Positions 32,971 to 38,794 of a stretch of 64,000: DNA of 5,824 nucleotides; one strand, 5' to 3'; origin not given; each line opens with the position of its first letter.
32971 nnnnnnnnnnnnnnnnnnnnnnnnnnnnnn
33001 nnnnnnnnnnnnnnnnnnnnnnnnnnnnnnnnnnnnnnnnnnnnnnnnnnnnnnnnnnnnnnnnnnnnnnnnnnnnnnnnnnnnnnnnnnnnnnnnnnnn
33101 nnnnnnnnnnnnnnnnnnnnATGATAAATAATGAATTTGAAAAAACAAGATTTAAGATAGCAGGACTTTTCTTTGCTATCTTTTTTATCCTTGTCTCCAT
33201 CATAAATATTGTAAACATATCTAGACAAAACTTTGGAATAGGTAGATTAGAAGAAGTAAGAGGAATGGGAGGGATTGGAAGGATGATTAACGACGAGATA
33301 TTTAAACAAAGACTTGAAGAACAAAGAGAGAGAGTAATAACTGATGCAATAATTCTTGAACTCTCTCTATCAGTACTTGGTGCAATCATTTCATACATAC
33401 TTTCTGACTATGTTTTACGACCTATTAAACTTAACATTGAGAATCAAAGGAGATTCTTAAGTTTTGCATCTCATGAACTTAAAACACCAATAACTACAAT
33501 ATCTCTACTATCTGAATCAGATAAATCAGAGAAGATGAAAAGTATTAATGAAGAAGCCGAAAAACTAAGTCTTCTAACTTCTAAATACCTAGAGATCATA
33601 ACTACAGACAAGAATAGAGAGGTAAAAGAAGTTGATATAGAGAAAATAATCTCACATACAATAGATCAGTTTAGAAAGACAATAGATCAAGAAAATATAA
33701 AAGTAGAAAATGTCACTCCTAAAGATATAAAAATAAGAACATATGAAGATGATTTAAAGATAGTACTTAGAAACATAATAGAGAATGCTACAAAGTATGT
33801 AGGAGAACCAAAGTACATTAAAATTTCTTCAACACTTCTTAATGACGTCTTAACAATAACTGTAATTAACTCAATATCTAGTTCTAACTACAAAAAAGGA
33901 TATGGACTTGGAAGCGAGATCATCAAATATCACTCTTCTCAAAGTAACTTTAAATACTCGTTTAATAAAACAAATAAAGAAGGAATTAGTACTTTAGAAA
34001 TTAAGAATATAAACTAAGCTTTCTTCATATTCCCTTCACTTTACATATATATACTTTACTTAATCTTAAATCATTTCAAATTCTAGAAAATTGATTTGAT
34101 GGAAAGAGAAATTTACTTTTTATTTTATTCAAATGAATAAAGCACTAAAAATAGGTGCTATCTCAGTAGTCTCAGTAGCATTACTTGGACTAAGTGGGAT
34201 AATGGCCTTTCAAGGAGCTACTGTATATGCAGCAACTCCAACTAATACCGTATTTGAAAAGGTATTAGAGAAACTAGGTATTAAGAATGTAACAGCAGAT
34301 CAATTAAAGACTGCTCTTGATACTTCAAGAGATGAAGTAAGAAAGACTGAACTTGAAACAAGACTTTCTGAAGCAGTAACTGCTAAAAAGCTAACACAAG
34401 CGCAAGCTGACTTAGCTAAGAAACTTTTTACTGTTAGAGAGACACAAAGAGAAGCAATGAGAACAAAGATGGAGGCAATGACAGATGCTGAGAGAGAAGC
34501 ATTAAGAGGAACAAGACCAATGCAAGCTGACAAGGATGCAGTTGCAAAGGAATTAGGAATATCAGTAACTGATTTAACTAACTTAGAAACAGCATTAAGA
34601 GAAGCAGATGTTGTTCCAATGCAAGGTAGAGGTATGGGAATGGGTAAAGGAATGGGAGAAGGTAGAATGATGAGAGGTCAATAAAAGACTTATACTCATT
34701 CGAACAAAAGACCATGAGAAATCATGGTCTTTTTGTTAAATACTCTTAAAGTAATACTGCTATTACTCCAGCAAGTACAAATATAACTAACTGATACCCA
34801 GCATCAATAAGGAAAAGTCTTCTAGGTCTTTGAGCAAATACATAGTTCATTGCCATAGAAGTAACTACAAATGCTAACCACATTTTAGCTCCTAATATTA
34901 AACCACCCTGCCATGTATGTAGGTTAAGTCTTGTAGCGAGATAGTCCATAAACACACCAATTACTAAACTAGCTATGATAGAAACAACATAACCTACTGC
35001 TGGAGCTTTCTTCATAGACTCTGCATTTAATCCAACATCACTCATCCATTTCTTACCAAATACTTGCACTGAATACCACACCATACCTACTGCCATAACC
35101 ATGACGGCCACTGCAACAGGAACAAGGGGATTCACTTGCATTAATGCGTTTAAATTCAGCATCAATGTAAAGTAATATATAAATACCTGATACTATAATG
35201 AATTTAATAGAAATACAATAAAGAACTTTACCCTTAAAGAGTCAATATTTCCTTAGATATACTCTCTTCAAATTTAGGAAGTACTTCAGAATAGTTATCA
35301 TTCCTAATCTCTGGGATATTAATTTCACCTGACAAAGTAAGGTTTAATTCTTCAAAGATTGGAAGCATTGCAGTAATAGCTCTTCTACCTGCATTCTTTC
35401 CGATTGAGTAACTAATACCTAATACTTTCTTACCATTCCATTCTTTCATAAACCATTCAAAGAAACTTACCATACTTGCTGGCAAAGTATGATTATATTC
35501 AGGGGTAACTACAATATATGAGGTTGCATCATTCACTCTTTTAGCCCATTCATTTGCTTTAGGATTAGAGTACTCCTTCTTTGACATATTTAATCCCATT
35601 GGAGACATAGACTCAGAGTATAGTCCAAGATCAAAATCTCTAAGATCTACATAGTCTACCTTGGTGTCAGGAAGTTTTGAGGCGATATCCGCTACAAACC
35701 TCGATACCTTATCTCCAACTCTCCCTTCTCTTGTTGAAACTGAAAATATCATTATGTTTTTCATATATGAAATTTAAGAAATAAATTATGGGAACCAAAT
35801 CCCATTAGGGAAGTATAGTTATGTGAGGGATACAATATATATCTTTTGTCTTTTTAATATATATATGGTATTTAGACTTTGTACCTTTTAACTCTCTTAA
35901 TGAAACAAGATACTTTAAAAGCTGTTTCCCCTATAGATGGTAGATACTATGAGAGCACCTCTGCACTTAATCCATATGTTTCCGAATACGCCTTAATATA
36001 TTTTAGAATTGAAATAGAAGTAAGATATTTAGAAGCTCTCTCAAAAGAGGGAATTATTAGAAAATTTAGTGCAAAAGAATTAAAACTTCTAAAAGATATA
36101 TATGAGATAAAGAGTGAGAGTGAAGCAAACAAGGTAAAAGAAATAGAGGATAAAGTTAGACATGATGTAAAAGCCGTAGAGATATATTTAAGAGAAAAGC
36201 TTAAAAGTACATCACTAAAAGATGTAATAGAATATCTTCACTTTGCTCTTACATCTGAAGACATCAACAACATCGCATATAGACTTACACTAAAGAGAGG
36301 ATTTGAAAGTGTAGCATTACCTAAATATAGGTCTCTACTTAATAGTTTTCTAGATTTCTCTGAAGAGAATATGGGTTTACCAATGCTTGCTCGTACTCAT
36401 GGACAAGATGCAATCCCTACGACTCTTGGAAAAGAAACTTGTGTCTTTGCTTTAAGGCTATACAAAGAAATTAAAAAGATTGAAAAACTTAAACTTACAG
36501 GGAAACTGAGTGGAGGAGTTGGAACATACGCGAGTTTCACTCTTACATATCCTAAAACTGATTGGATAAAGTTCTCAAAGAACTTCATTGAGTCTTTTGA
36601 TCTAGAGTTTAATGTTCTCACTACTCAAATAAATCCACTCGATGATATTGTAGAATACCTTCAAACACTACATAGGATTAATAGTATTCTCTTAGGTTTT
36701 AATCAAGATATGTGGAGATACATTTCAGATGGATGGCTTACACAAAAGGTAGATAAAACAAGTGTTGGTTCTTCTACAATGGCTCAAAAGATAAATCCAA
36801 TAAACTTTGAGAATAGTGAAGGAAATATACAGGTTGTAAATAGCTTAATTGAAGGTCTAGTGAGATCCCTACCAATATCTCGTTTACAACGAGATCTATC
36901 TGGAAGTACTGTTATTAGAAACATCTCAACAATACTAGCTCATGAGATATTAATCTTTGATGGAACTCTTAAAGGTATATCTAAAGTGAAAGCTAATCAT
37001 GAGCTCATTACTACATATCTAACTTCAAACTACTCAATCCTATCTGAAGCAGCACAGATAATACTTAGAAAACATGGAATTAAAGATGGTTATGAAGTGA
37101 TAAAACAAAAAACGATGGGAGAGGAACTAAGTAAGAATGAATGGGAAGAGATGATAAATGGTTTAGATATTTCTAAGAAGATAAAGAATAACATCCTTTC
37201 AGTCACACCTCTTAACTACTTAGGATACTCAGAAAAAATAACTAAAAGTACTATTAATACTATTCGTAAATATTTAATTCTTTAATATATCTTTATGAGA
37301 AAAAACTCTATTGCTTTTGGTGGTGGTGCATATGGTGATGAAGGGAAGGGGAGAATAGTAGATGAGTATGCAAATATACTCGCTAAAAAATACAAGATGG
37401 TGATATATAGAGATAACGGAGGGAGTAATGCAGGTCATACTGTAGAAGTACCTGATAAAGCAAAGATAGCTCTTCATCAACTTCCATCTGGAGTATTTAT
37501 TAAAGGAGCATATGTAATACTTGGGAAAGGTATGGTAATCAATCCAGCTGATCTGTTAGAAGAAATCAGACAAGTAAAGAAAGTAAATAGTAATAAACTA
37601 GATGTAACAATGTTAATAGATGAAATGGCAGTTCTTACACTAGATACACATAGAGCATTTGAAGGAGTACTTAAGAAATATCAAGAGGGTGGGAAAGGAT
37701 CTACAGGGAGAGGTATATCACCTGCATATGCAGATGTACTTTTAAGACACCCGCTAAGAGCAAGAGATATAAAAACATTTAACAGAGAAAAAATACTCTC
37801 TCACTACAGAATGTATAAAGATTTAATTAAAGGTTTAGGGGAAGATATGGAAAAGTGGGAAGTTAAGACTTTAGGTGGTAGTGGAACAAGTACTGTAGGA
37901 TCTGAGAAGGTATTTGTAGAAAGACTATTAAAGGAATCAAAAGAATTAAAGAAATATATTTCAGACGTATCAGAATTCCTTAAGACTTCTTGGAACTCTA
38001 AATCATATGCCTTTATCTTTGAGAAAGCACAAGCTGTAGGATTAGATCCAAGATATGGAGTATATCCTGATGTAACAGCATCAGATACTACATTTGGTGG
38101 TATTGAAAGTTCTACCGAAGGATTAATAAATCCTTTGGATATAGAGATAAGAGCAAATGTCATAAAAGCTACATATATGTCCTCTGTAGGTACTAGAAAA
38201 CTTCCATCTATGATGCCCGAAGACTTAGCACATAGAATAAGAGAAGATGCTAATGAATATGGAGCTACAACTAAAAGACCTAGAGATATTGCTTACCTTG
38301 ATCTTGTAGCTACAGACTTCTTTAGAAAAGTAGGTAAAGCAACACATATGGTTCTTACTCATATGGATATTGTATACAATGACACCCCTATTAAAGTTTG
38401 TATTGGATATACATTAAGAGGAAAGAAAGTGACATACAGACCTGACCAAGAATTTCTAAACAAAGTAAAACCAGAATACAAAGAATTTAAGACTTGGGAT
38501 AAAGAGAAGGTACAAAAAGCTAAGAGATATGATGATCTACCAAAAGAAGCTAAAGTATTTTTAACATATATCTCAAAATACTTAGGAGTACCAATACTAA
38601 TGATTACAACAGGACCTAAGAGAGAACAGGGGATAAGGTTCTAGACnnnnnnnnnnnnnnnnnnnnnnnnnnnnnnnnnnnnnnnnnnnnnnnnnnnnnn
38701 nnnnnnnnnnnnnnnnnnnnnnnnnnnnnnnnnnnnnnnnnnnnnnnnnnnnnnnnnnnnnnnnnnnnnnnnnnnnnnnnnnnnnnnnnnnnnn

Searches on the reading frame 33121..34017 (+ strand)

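Call 71: search_protein_families(library=pfam, proteins=[window:33121-34017:+], max_evalue=0.0001)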
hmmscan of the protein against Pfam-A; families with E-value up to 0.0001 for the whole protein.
window:33121-34017:+ (298 aa): 1 family
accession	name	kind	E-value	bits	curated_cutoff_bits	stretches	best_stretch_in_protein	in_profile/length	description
PF00512.31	HisKA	-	2.3e-07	31.2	26.9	1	109-158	2-59/66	His Kinase A (phospho-acceptor) domain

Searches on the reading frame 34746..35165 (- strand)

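Call 71: search_protein_families(library=pfam, proteins=[window:34746-35165:-], max_evalue=0.0001)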
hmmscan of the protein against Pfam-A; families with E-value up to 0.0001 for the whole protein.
window:34746-35165:- (139 aa): 1 family
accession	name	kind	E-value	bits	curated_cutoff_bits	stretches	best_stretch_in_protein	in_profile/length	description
PF08570.15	DUF1761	-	4.4e-28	98.5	31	1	18-135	5-121/123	Protein of unknown function (DUF1761)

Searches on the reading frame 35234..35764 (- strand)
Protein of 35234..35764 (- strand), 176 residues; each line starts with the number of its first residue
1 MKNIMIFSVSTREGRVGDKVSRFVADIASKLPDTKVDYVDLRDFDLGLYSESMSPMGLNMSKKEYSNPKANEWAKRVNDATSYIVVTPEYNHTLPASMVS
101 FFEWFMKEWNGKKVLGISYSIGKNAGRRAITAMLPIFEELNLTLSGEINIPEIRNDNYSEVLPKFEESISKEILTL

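Call 71: search_protein_families(library=pfam, proteins=[window:35234-35764:-], max_evalue=0.0001)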
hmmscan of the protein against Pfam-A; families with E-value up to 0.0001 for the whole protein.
window:35234-35764:- (176 aa): 2 families
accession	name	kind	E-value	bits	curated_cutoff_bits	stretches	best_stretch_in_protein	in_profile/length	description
PF03358.20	FMN_red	-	8.8e-27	94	24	1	3-143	2-138/152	NADPH-dependent FMN reductase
PF02525.22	Flavodoxin_2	-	7.2e-06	26.3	27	1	4-105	3-103/198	Flavodoxin-like fold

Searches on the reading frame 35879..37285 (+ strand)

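Call 3: search_protein_families(library=pfam, proteins=[window:35879-37285:+], max_evalue=0.01)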
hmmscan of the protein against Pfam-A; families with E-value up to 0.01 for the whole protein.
window:35879-37285:+ (468 aa): 2 families
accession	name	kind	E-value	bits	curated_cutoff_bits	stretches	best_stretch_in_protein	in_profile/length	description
PF00206.25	Lyase_1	-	6.3e-38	131.4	27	1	21-316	1-306/312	Lyase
PF08328.16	ASL_C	-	1.4e-30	106.1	35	1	334-448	1-115/115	Adenylosuccinate lyase C-terminal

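Call 4: search_protein_families(library=ncbifam, proteins=[window:35879-37285:+], max_evalue=0.01)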
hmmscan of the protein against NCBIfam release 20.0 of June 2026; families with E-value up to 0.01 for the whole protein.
window:35879-37285:+ (468 aa): 14 families
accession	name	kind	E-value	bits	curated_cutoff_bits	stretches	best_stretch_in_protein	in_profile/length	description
NF006764.0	PRK09285.1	equivalog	2.6e-158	527.2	446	1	8-457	1-454/456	adenylosuccinate lyase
TIGR00928.1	purB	equivalog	7.1e-86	288.7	326.2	1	19-456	1-433/436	adenylosuccinate lyase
TIGR02426.1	protocat_pcaB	equivalog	5e-19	68.4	355.75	1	26-333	7-301/338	3-carboxy-cis,cis-muconate cycloisomerase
NF006500.1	PRK08937.2-4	subfamily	8.1e-18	64.4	626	1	107-367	88-349/448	adenylosuccinate lyase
NF052536.2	CoM_syn_XcbD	exception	5.7e-14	51.7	600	1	27-308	16-287/443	3-sulfopropionylcysteine synthase XcbD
TIGR00838.1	argH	equivalog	2.7e-12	46.5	279.5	1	37-401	25-377/455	argininosuccinate lyase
NF004631.0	PRK05975.1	equivalog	1.9e-08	33.7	371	1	31-311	21-286/352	3-carboxy-cis,cis-muconate cycloisomerase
NF006554.0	PRK09053.1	equivalog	5.9e-08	31.9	595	1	115-309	98-290/453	3-carboxy-cis,cis-muconate cycloisomerase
NF008909.0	PRK12273.1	subfamily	5.2e-07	28.9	510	1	132-311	149-333/474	aspartate ammonia-lyase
TIGR00979.1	fumC_II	equivalog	9.2e-07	28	664.75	1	137-312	148-329/458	class II fumarate hydratase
NF005218.0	PRK06705.1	equivalog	4.9e-06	25.6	883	1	84-311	71-297/502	argininosuccinate lyase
TIGR00839.1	aspA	equivalog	0.00013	21.1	681.2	1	151-204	162-215/468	aspartate ammonia-lyase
NF052556.1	NtrsucLyaStm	equivalog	0.0011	17.9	650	1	114-240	106-235/466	nitrosuccinate lyase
NF002563.0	PRK02186.1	subfamily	0.0034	15.7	625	1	45-320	443-706/890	argininosuccinate lyase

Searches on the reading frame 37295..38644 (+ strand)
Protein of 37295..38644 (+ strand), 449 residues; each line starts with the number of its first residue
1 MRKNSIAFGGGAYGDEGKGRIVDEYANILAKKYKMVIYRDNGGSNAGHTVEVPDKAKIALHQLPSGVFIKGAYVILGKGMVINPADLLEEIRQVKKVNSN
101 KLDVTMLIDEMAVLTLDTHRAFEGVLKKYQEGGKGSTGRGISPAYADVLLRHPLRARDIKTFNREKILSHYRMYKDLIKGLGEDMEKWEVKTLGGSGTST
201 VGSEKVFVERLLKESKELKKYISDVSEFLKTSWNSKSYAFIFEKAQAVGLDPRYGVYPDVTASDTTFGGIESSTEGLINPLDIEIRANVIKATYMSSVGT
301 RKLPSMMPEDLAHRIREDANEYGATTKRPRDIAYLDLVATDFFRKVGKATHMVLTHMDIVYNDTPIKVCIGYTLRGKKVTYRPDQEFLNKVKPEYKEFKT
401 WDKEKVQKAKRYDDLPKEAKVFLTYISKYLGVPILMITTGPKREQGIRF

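Call 3: search_protein_families(library=pfam, proteins=[window:37295-38644:+], max_evalue=0.01)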
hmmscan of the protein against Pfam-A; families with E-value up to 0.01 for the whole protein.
window:37295-38644:+ (449 aa): 1 family
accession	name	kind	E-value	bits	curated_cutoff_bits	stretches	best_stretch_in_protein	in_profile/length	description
PF00709.27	Adenylsucc_synt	-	9.9e-94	314.9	27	1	10-446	4-415/416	Adenylosuccinate synthetase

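Call 4: search_protein_families(library=ncbifam, proteins=[window:37295-38644:+], max_evalue=0.01)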
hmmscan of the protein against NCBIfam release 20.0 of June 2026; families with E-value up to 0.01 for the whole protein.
window:37295-38644:+ (449 aa): 6 families
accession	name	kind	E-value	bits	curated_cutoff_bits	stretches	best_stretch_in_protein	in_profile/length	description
NF002223.0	PRK01117.1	equivalog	4.7e-84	282.7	402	1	10-447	8-422/430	adenylosuccinate synthase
TIGR00184.1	purA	equivalog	2.2e-82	277.2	395.55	1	10-447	4-418/425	adenylosuccinate synthase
NF010355.0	PRK13783.1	equivalog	7.4e-66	223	445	1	10-445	7-400/404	adenylosuccinate synthase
NF010357.0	PRK13785.1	equivalog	8.9e-55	186.1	700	1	10-447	7-448/455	adenylosuccinate synthase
NF003295.0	PRK04293.1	equivalog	8.3e-47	159.7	368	3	10-163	8-150/337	adenylosuccinate synthetase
NF038379.2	amino_Aden_PurZ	exception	3e-19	69.3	300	1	10-266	6-211/293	succino-amino-deoxyadenylate synthase PurZ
